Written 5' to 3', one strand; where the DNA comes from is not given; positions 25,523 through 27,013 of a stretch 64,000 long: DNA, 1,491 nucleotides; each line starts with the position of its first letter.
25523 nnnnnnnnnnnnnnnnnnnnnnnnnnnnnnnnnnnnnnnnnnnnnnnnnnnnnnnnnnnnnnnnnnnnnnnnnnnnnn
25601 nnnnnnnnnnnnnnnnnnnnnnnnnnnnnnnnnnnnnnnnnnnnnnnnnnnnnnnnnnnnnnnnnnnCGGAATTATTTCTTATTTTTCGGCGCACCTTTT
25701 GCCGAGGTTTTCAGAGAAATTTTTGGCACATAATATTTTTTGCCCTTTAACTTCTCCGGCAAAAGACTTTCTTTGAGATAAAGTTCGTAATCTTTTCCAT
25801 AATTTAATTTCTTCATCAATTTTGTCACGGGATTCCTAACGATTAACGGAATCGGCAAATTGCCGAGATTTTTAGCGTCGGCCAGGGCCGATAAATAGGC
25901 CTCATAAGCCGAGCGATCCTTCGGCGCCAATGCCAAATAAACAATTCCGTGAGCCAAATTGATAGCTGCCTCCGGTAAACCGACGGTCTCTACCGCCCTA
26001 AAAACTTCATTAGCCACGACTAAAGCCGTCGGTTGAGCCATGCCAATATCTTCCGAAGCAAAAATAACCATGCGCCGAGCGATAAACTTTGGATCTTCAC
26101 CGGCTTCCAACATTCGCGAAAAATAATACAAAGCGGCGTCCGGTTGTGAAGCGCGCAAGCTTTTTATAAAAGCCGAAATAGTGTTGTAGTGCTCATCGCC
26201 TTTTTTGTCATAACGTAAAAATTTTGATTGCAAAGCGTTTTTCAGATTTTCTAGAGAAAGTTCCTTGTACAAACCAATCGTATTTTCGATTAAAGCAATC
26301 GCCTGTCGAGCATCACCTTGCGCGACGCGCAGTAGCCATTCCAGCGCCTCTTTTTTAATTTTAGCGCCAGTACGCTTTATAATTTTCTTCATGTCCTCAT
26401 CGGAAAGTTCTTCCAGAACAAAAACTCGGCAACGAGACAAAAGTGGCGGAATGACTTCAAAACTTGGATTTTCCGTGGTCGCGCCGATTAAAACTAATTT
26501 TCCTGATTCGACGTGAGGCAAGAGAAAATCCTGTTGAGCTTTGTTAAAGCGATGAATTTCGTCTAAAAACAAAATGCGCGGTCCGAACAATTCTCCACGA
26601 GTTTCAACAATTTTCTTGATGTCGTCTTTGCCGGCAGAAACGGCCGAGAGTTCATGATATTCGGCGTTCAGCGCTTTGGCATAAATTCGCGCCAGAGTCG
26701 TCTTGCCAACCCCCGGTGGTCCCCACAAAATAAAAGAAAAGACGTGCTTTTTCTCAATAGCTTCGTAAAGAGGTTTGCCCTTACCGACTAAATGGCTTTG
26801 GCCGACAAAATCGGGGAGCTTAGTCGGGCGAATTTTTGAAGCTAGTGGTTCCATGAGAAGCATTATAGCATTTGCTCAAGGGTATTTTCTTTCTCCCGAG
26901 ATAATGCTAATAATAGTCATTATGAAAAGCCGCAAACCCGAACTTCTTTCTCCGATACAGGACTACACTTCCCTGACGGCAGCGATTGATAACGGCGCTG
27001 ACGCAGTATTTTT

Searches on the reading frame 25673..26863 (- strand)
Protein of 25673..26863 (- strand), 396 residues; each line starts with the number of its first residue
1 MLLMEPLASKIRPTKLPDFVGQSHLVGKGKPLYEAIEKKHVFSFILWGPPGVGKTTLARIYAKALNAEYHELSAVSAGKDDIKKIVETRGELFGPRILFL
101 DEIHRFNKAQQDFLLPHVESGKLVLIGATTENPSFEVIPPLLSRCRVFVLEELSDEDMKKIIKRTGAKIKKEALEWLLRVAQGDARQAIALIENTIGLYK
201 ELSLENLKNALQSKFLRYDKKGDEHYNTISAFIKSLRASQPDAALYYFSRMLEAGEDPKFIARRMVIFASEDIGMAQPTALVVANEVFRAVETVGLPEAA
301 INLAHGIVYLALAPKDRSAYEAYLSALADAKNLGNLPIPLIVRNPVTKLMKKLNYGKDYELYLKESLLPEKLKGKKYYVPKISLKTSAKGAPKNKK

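Call 14: find_encoding_contigs(protein=window:25673-26863:-, flank=10000, max_places=4)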
Protein window:25673-26863:- (396 aa): 9 contigs read that carry it; 4 places shown.
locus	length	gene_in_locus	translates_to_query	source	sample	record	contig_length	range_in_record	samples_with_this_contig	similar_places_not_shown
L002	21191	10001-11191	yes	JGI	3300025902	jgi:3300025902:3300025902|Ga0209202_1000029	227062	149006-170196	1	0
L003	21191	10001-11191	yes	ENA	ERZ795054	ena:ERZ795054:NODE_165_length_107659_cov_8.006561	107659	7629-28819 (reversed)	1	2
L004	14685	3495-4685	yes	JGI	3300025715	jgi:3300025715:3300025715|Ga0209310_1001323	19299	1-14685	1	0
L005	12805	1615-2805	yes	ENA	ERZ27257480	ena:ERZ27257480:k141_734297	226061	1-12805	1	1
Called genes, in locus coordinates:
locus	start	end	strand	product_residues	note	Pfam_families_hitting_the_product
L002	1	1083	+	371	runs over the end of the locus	PF04230:PS_pyruv_trans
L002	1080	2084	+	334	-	PF00881:Nitroreductase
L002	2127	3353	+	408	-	PF01554:MatE (weak), PF01943:Polysacc_synt, PF03023:MurJ (faint), PF13440:Polysacc_synt_3, PF01554:MatE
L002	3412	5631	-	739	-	-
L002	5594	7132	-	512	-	PF13231:PMT_2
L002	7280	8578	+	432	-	-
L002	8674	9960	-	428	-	PF01136:Peptidase_U32, PF16325:Peptidase_U32_C (weak)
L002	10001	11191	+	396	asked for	PF05496:RuvB_N, PF13191:AAA_16 (faint), PF00004:AAA, PF07728:AAA_5, PF13173:AAA_14 (weak), PF16193:AAA_assoc_2, PF12002:MgsA_C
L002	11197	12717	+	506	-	PF11074:DUF2779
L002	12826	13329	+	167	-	-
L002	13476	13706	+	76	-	PF02201:SWIB, PF26291:SWIB_eIF2D (weak)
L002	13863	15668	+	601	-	PF00009:GTP_EFTU, PF01926:MMR_HSR1 (weak), PF22042:EF-G_D2, PF03144:GTP_EFTU_D2, PF00679:EFG_C, PF21018:BipA_C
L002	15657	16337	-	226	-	PF00072:Response_reg, PF00486:Trans_reg_C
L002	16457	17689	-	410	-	PF07690:MFS_1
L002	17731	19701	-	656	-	PF00753:Lactamase_B, PF12706:Lactamase_B_2, PF22505:RNase_J_b_CASP, PF07521:RMMBL (weak), PF17770:RNase_J_C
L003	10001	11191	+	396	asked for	PF05496:RuvB_N, PF13191:AAA_16 (faint), PF00004:AAA, PF07728:AAA_5, PF13173:AAA_14 (weak), PF16193:AAA_assoc_2, PF12002:MgsA_C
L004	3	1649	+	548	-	?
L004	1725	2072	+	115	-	PF01471:PG_binding_1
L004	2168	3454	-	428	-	PF01136:Peptidase_U32, PF16325:Peptidase_U32_C (weak)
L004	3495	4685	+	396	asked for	PF05496:RuvB_N, PF13191:AAA_16 (faint), PF00004:AAA, PF07728:AAA_5, PF13173:AAA_14 (weak), PF16193:AAA_assoc_2, PF12002:MgsA_C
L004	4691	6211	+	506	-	PF11074:DUF2779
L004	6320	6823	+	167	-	-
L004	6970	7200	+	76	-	PF02201:SWIB, PF26291:SWIB_eIF2D (weak)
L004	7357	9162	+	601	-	PF00009:GTP_EFTU, PF01926:MMR_HSR1 (weak), PF22042:EF-G_D2, PF03144:GTP_EFTU_D2, PF00679:EFG_C, PF21018:BipA_C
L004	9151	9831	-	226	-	PF00072:Response_reg, PF00486:Trans_reg_C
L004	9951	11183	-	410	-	PF07690:MFS_1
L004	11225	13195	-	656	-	PF00753:Lactamase_B, PF12706:Lactamase_B_2, PF22505:RNase_J_b_CASP, PF07521:RMMBL (weak), PF17770:RNase_J_C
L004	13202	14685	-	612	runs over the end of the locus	PF00496:SBP_bac_5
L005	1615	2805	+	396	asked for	PF05496:RuvB_N, PF13191:AAA_16 (faint), PF00004:AAA, PF07728:AAA_5, PF13173:AAA_14 (weak), PF16193:AAA_assoc_2, PF12002:MgsA_C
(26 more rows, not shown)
